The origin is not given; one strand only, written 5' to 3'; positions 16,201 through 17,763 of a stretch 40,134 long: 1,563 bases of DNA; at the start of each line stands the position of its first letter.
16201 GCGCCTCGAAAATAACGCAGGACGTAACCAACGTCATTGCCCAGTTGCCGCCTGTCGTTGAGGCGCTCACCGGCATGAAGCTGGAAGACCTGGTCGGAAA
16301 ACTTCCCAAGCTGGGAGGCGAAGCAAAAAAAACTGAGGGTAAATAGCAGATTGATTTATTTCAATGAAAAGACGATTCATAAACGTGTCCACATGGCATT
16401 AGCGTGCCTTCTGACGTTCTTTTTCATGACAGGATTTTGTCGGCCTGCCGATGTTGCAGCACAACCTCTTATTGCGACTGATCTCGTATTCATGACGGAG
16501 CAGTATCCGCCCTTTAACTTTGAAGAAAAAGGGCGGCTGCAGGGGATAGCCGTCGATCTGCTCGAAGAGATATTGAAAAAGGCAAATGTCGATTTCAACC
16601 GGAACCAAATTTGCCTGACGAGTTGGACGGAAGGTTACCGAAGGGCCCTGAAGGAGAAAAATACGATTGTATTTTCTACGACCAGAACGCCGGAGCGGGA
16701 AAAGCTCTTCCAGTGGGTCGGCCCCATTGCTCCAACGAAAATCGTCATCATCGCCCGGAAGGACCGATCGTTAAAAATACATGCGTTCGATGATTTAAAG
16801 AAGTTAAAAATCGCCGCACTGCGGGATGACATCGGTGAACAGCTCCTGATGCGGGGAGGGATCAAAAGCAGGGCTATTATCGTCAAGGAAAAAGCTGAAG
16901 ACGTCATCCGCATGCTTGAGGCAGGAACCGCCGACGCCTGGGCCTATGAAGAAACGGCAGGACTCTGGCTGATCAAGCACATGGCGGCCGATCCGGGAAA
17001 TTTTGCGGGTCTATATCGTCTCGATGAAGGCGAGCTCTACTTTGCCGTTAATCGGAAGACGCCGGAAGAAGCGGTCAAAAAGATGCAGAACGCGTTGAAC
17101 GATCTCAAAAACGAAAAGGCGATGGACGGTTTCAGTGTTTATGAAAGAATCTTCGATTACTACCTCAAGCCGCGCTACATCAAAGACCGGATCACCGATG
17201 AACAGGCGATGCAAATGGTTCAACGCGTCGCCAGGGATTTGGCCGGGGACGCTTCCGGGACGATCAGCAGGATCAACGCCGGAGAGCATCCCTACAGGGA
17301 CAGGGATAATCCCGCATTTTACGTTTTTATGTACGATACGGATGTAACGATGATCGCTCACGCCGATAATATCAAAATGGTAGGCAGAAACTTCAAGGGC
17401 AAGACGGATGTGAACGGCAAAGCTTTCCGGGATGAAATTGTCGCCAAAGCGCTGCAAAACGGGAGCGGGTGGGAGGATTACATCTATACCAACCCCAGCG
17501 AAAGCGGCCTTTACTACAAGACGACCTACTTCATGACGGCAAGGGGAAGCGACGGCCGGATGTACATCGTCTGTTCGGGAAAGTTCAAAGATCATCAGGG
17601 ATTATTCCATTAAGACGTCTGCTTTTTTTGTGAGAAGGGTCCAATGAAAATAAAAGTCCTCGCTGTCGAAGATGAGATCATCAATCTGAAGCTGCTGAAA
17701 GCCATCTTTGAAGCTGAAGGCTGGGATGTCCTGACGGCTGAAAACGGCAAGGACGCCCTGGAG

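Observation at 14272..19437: NfeD-flotillin operon continuing into a transmitter-less periplasmic SBP_bac_3-Cache sensor and a REC-PAS-PAS-GGDEF regulator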

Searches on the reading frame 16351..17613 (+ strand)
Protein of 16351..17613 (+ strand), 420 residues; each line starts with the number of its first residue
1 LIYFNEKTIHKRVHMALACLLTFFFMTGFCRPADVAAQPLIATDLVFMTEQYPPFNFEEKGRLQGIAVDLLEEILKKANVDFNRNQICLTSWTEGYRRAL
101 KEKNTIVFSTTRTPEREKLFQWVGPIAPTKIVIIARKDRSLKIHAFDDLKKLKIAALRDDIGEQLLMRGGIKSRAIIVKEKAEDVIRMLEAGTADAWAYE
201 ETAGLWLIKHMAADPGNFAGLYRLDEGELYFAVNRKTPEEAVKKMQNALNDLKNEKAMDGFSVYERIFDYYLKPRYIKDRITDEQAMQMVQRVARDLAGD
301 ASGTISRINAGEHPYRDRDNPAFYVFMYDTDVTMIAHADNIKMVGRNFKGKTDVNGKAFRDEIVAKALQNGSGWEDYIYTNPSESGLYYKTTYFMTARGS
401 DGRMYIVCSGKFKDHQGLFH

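Call 3: search_protein_families(library=pfam, proteins=[window:16351-17613:+], max_evalue=0.01)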
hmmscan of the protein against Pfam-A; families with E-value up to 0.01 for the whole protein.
window:16351-17613:+ (420 aa): 4 families
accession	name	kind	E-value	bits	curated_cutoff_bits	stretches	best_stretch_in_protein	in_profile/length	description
PF00497.25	SBP_bac_3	-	4e-14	53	26.4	1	47-259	4-123/132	Bacterial extracellular solute-binding proteins, family 3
PF17200.10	sCache_2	-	1.2e-10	42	25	1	279-395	30-127/155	Single Cache domain 2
PF08269.17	dCache_2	-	2.3e-09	37.2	26.5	1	324-396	208-280/298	Cache domain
PF12974.12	Phosphonate-bd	-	0.004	17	27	1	130-257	86-225/242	ABC transporter, phosphonate, periplasmic substrate-binding protein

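Call 11: find_homologous_proteins(query=window:16351-17613:+, max_evalue=0.00001)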
Query window:16351-17613:+ (420 aa): 260 proteins with E <= 0.00001 among 3972 candidates; the best 120 are listed.
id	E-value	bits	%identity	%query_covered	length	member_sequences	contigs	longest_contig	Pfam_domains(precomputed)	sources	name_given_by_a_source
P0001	3.0e-251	852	100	89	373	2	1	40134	PF00497.26,PF08269.18,PF17200.11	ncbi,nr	ncbi:MAG: transporter substrate-binding domain-containing protein [Deltaproteobacteria bacterium]|nr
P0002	7.0e-220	748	80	97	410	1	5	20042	PF00497.26,PF08269.18,PF17200.11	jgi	jgi:polar amino acid transport system substrate-binding protein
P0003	1.8e-202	691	74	95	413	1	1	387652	PF00497.26,PF08269.18,PF17200.11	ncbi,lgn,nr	ncbi:MAG: transporter substrate-binding domain-containing protein [Syntrophaceae bacterium]|nr:trans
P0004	1.8e-200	684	73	95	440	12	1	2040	PF00497.26,PF08269.18,PF17200.11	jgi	-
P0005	3.6e-196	670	73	96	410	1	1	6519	PF00497.26,PF08269.18,PF17200.11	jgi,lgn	jgi:polar amino acid transport system substrate-binding protein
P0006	7.4e-194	662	71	96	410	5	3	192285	PF00497.26,PF08269.18,PF17200.11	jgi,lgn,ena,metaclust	metaclust:\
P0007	1.9e-190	651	71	88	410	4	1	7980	PF00497.26,PF08269.18,PF17200.11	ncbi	-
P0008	1.5e-189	648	68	97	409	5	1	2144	PF00497.26,PF08269.18,PF17200.11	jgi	jgi:polar amino acid transport system substrate-binding protein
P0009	1.8e-189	648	71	91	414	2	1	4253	PF00497.26,PF08269.18,PF17200.11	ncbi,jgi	jgi:polar amino acid transport system substrate-binding protein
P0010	2.1e-189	648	71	93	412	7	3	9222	PF00497.26,PF08269.18,PF17200.11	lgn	-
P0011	1.2e-187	642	69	95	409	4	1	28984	PF00497.26,PF08269.18,PF17200.11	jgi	-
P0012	4.3e-187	640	69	95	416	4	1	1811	PF00497.26,PF08269.18,PF17200.11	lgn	-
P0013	1.7e-185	635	69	94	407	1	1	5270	PF00497.26,PF08269.18,PF17200.11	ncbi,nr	ncbi:MAG: transporter substrate-binding domain-containing protein [Smithellaceae bacterium]|nr:trans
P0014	4.9e-185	633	69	88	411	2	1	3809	PF00497.26,PF08269.18,PF17200.11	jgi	jgi:polar amino acid transport system substrate-binding protein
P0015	5.6e-185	633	69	96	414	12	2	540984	PF00497.26,PF08269.18,PF17200.11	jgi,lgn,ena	-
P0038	1.1e-144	501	56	95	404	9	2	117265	PF00497.26,PF08269.18,PF17200.11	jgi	-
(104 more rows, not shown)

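Call 13: find_encoding_contigs(protein=P0003, flank=8000, max_places=3)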
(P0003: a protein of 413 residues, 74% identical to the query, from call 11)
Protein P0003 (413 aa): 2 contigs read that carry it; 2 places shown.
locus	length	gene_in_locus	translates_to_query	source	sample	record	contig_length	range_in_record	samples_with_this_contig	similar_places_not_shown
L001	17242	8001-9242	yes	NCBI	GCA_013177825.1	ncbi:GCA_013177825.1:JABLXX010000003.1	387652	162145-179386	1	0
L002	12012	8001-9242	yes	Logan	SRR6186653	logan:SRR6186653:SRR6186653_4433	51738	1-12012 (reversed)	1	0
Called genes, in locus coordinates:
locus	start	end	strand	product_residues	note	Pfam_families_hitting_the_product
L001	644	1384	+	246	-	PF08308:PEGA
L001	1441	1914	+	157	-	-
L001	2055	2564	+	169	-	PF00583:Acetyltransf_1, PF13673:Acetyltransf_10, PF13508:Acetyltransf_7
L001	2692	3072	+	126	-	PF09719:C_GCAxxG_C_C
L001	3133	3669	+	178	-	PF19620:DUF6125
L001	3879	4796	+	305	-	PF12146:Hydrolase_4, PF00561:Abhydrolase_1, PF12697:Abhydrolase_6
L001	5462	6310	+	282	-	PF12849:PBP_like_2, PF13531:SBP_bac_11 (faint)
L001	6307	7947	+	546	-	PF00989:PAS (weak), PF08448:PAS_4, PF13426:PAS_9 (weak), PF08447:PAS_3, PF02518:HATPase_c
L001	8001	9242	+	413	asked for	PF00497:SBP_bac_3, PF17200:sCache_2, PF08269:dCache_2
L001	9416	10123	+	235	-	PF00497:SBP_bac_3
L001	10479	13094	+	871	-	PF20969:MASE11, PF00989:PAS, PF08447:PAS_3, PF08448:PAS_4, PF13188:PAS_8, PF13426:PAS_9, PF02518:HATPase_c, PF00072:Response_reg, +1 more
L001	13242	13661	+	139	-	PF01894:YjbQ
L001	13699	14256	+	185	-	PF04011:LemA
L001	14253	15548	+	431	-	PF07690:MFS_1, PF06779:MFS_4 (weak), PF07690:MFS_1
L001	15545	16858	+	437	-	PF13484:Fer4_16 (faint), PF12797:Fer4_2 (faint), PF12837:Fer4_6 (faint), PF00037:Fer4 (weak), PF13237:Fer4_10, PF12838:Fer4_7, PF13183:Fer4_8 (weak), PF13187:Fer4_9, +2 more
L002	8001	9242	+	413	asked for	PF00497:SBP_bac_3, PF17200:sCache_2, PF08269:dCache_2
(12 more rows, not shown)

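Call 14: find_encoding_contigs(protein=P0015, flank=8000, max_places=3)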
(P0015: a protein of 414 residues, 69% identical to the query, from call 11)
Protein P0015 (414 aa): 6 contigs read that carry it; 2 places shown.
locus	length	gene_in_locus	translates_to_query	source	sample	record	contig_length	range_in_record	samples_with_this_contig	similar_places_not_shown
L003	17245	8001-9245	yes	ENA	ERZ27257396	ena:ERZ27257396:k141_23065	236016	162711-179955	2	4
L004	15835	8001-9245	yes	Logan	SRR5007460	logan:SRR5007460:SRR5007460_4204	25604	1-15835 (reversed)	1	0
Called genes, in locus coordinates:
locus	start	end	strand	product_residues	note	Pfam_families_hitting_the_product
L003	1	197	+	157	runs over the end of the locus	-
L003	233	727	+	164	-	PF00583:Acetyltransf_1 (weak), PF13673:Acetyltransf_10 (weak), PF13508:Acetyltransf_7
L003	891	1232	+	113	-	PF09719:C_GCAxxG_C_C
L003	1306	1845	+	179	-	PF19620:DUF6125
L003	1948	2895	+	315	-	PF00561:Abhydrolase_1, PF12146:Hydrolase_4, PF12697:Abhydrolase_6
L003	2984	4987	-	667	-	-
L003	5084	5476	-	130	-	-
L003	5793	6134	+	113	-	-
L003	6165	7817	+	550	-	PF00989:PAS, PF08448:PAS_4, PF13426:PAS_9, PF00989:PAS, PF13188:PAS_8, PF13426:PAS_9, PF00989:PAS, PF08448:PAS_4, +6 more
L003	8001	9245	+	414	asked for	PF00497:SBP_bac_3, PF17200:sCache_2, PF08269:dCache_2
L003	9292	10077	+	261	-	PF00497:SBP_bac_3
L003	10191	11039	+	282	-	PF12849:PBP_like_2, PF03466:LysR_substrate (faint)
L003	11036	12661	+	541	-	PF08448:PAS_4 (weak), PF08447:PAS_3, PF00512:HisKA (faint), PF02518:HATPase_c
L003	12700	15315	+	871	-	PF20969:MASE11, PF08448:PAS_4 (weak), PF00989:PAS, PF08448:PAS_4, PF13188:PAS_8, PF13426:PAS_9, PF02518:HATPase_c, PF00072:Response_reg, +2 more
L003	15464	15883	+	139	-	PF01894:YjbQ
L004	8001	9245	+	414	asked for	PF00497:SBP_bac_3, PF17200:sCache_2, PF08269:dCache_2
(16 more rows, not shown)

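Call 15: find_encoding_contigs(protein=P0002, flank=8000, max_places=3)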
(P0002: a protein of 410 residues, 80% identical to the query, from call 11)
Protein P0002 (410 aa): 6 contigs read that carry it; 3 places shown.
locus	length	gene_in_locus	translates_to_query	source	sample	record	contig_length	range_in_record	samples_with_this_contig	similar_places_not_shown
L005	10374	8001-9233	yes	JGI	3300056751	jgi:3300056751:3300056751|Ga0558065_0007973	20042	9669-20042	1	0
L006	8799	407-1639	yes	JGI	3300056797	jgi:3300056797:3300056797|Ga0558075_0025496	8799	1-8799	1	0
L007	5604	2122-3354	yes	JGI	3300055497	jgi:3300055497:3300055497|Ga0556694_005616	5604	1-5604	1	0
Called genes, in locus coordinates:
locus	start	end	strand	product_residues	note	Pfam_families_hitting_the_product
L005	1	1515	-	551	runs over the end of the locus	PF01609:DDE_Tnp_1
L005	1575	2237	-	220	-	-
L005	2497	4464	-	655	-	PF00912:Transgly, PF00905:Transpeptidase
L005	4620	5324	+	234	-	PF00005:ABC_tran, PF13304:AAA_21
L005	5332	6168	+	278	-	PF12679:ABC2_membrane_2, PF12730:ABC2_membrane_4 (weak), PF13346:ABC2_membrane_5 (weak)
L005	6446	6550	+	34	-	PF03358:FMN_red (weak)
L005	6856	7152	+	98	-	PF21742:DUF6868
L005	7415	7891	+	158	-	-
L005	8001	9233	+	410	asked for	PF00497:SBP_bac_3, PF17200:sCache_2, PF08269:dCache_2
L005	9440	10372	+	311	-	?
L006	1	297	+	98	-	?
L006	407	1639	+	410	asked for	PF00497:SBP_bac_3, PF17200:sCache_2, PF08269:dCache_2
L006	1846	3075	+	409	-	PF00158:Sigma54_activat, PF14532:Sigma54_activ_2, PF07728:AAA_5, PF25601:AAA_lid_14, PF02954:HTH_8 (weak)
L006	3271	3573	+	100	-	PF03992:ABM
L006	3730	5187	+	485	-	PF00989:PAS, PF08448:PAS_4, PF13426:PAS_9, PF08447:PAS_3, PF13188:PAS_8 (weak), PF13426:PAS_9 (weak), PF07568:HisKA_2, PF02518:HATPase_c, +2 more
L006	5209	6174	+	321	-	PF00072:Response_reg, PF13487:HD_5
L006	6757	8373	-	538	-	PF13007:LZ_Tnp_IS66, PF13005:zf-IS66 (weak), PF03050:DDE_Tnp_IS66, PF13817:DDE_Tnp_IS66_C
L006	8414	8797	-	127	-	?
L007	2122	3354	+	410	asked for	PF00497:SBP_bac_3, PF17200:sCache_2, PF08269:dCache_2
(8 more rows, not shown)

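Call 16: find_encoding_contigs(protein=P0006, flank=8000, max_places=2)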
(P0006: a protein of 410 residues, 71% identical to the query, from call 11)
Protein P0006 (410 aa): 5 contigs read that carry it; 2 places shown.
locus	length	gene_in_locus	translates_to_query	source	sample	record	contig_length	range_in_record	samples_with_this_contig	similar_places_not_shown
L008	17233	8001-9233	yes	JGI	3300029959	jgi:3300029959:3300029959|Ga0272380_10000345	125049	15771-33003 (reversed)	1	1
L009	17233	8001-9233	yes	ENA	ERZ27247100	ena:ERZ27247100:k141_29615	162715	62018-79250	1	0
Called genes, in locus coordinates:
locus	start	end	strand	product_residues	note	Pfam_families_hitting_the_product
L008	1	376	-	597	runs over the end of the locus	PF20142:Scaffold, PF01471:PG_binding_1, PF03734:YkuD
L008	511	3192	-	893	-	PF02739:5_3_exonuc_N, PF01367:5_3_exonuc, PF01612:DNA_pol_A_exo1, PF22619:DNA_polI_exo1, PF00476:DNA_pol_A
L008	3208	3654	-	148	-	PF13404:HTH_AsnC-type, PF13412:HTH_24 (faint), PF22451:NirdL-like_HTH, PF17805:AsnC_trans_reg2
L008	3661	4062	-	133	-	PF00036:EF-hand_1 (faint), PF13202:EF-hand_5 (weak), PF13405:EF-hand_6 (faint), PF13499:EF-hand_7 (faint), PF13833:EF-hand_8 (faint), PF23564:EF-hand_FSTL1 (faint)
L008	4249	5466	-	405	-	PF04055:Radical_SAM, PF13186:SPASM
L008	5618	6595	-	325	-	PF00490:ALAD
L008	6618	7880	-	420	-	PF13353:Fer4_12 (weak), PF04055:Radical_SAM, PF13186:SPASM (faint)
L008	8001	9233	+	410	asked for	PF00497:SBP_bac_3, PF17200:sCache_2, PF08269:dCache_2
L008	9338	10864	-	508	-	PF00590:TP_methylase, PF02602:HEM4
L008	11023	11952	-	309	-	PF01379:Porphobil_deam, PF03900:Porphobil_deamC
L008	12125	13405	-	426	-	PF05201:GlutR_N, PF01488:Shikimate_DH, PF00745:GlutR_dimer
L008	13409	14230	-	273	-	PF01578:Cytochrom_C_asm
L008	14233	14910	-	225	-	PF13241:NAD_binding_7, PF14824:Sirohm_synth_M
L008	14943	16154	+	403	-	PF06325:PrmA, PF01135:PCMT (weak), PF01596:Methyltransf_3, PF03602:Cons_hypoth95 (weak), PF05175:MTS, PF02475:TRM5-TYW2_MTfase, PF13847:Methyltransf_31, PF13649:Methyltransf_25, +4 more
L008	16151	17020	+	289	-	PF20260:PUA_4, PF04452:Methyltrans_RNA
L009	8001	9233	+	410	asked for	PF00497:SBP_bac_3, PF17200:sCache_2, PF08269:dCache_2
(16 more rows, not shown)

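Call 17: find_encoding_contigs(protein=P0038, flank=8000, max_places=2)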
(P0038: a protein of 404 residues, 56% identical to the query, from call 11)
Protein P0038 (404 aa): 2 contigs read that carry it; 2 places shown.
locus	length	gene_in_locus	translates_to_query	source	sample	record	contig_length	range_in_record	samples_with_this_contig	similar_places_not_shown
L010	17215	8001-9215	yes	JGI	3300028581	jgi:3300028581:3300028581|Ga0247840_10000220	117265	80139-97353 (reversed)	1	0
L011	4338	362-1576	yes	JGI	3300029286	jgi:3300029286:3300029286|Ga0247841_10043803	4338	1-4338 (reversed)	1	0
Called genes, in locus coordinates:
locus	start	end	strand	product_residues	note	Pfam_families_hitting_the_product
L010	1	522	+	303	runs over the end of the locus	PF02445:NadA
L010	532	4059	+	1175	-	PF13401:AAA_22 (faint), PF17757:UvrB_inter, PF02559:CarD_TRCF_RID, PF00270:DEAD, PF04851:ResIII, PF00271:Helicase_C, PF03461:TRCF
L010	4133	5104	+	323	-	PF13623:SurA_N_2, PF13624:SurA_N_3, PF09312:SurA_N, PF13145:Rotamase_2, PF13616:Rotamase_3, PF00639:Rotamase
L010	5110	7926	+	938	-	PF00005:ABC_tran (faint), PF02463:SMC_N (faint), PF13191:AAA_16 (faint), PF13555:AAA_29 (faint), PF17760:UvrA_inter, PF17755:UvrA_DNA-bind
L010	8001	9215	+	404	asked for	PF00497:SBP_bac_3, PF17200:sCache_2, PF08269:dCache_2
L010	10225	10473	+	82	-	-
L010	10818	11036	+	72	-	-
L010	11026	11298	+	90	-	PF05016:ParE_toxin, PF05973:Gp49 (weak)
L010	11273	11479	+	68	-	-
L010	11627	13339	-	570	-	PF19864:Radical_SAM_N2, PF04055:Radical_SAM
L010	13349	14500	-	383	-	PF00091:Tubulin, PF12327:FtsZ_C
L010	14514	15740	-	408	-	PF11104:PilM_2 (faint), PF14450:FtsA, PF02491:SHS2_FTSA, PF06277:EutA, PF06723:MreB_Mbl, PF14450:FtsA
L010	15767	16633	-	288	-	PF08478:POTRA_1, PF03799:FtsQ_DivIB_C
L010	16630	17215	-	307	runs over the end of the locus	PF01565:FAD_binding_4, PF02873:MurB_C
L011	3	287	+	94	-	?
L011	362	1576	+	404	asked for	PF00497:SBP_bac_3, PF17200:sCache_2, PF08269:dCache_2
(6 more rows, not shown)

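Call 18: search_solved_structures(query=window:16351-17613:+, max_evalue=1, show_alignments=2)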
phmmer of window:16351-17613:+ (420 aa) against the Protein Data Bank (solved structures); distinct sequences matched with E-value up to 1: 27.
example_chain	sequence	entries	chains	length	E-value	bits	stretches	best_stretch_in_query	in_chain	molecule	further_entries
4zv1_A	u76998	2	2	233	1.5e-08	37.3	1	50-268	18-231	AncQR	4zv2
5tuj_C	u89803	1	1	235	1.6e-08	37.2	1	50-259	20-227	Ancestral protein CDT-Anc1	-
5t0w_A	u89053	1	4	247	1.6e-08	37.2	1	50-265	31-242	AncCDT-1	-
7ejg_C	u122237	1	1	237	2.1e-08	36.8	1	50-217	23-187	EAL domain-containing protein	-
6svf_A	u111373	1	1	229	4.5e-08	35.7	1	45-209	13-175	Amino acid ABC transporter, periplasmic amino acid-binding protein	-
4prs_A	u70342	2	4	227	5.8e-08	35.4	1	45-208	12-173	ABC-type transporter, periplasmic subunit family 3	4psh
6ggv_A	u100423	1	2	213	7.6e-08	35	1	45-202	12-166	Amino acid ABC transporter, periplasmic amino acid-binding protein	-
6ggp_A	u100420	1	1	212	8.7e-08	34.8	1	45-201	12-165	Amino acid ABC transporter, periplasmic amino acid-binding protein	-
6q3u_A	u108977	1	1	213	5.2e-07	32.2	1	45-202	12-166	Amino acid ABC transporter, periplasmic amino acid-binding protein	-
4k08_A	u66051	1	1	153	2.9e-06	29.8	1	275-390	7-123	Methyl-accepting chemotaxis sensory transducer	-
6a80_A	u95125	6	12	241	1.2e-05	27.8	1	51-275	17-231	Putative amino acid-binding periplasmic ABC transporter protein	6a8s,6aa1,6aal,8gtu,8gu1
2yln_A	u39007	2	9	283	3.9e-05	26.1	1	50-257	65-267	PUTATIVE ABC TRANSPORTER, PERIPLASMIC BINDING PROTEIN, AMINO ACID | ABC TRANSPORTER, PERIPLASMIC BINDING PROTEIN, AMINO ACID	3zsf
4i62_A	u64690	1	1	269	4.5e-05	25.8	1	44-257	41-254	Amino acid ABC transporter, periplasmic amino acid-binding protein, putative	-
2pvu_A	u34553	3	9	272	0.00012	24.4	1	50-164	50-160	ArtJ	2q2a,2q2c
4c0r_A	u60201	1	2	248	0.00026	23.3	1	53-167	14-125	PUTATIVE AMINO ACID BINDING PROTEIN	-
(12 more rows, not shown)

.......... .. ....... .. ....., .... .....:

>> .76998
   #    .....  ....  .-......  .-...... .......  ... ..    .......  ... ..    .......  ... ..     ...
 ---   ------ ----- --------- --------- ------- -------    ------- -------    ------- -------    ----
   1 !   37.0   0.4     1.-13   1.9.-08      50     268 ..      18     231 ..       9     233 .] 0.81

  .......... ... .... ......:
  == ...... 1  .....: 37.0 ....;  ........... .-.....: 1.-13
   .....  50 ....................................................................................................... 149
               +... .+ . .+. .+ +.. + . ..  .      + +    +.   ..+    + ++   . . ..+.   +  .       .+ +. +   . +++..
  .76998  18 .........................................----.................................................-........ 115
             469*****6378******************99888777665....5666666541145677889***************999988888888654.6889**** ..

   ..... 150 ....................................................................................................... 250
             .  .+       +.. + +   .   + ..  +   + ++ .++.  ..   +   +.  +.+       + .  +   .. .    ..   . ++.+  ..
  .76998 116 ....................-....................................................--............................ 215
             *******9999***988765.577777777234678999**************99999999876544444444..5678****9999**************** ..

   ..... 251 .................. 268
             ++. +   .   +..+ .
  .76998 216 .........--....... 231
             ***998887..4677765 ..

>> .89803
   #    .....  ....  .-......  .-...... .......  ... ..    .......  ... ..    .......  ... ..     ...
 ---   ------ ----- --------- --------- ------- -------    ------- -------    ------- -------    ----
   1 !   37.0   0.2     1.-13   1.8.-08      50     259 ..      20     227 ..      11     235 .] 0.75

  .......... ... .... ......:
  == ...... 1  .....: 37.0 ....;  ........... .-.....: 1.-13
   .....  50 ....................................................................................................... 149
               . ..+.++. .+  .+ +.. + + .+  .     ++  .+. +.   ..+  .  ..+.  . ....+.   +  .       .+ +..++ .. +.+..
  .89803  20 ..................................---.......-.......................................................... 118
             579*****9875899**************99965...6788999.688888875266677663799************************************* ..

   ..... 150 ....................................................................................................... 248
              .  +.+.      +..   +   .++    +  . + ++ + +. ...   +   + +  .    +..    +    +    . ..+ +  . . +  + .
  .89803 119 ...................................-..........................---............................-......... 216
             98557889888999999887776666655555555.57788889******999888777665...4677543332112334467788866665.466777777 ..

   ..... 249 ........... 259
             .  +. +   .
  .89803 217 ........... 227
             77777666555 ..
